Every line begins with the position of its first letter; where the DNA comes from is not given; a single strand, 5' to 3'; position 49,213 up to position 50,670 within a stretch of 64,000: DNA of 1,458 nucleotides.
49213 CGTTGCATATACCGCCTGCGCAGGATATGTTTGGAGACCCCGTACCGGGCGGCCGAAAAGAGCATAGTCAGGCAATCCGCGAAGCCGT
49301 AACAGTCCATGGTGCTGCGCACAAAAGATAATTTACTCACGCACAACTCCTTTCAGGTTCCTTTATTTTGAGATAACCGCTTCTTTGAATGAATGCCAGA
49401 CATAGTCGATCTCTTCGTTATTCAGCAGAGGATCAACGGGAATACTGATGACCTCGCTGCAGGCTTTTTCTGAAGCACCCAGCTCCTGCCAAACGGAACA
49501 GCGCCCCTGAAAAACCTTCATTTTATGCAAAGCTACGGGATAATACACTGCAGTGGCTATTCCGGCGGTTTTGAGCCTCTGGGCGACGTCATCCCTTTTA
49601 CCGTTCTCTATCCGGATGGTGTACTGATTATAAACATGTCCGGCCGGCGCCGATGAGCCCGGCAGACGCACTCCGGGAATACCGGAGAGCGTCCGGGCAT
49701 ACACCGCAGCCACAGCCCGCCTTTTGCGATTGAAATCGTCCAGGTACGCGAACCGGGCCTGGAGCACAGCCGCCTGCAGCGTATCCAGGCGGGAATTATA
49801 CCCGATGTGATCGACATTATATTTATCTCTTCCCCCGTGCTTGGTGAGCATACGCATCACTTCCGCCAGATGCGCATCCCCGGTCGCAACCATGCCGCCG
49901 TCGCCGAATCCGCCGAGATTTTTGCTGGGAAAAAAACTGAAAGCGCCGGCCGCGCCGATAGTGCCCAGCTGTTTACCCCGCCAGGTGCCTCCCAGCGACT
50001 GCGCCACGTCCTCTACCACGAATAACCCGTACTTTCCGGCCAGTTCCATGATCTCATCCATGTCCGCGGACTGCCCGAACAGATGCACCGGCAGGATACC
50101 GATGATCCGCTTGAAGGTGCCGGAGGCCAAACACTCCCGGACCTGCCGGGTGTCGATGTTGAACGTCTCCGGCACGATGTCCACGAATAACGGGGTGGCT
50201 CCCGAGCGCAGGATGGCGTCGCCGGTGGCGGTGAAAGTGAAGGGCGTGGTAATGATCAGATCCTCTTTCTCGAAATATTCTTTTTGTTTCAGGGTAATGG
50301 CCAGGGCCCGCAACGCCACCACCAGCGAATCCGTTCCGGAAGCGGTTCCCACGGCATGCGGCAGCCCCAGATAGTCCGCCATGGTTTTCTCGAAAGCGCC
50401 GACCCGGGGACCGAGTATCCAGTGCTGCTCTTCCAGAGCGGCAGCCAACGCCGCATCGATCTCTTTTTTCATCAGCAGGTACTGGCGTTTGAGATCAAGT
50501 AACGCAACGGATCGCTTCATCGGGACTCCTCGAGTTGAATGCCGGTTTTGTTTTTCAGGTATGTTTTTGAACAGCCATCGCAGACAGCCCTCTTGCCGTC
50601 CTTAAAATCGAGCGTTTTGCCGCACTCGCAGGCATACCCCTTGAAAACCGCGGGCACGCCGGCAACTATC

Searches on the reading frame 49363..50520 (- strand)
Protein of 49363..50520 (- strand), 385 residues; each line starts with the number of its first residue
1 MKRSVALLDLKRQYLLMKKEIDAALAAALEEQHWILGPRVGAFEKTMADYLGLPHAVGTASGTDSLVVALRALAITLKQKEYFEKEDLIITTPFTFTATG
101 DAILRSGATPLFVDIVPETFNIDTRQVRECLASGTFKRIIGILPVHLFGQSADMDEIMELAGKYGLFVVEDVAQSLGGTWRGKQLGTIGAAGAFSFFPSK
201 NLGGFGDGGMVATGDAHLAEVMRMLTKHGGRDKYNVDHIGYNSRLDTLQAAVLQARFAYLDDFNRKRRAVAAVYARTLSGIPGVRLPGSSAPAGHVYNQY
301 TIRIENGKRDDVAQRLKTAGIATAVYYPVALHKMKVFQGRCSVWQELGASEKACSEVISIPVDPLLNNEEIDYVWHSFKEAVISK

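Call 28: search_protein_families(library=pfam, proteins=[window:49363-50520:-], max_evalue=0.00001)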
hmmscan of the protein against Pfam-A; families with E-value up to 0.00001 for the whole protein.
window:49363-50520:- (385 aa): 1 family
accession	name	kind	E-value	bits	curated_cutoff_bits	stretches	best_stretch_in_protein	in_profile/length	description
PF01041.23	DegT_DnrJ_EryC1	-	2.1e-104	350.1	19.8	1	17-378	3-359/360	DegT/DnrJ/EryC1/StrS aminotransferase family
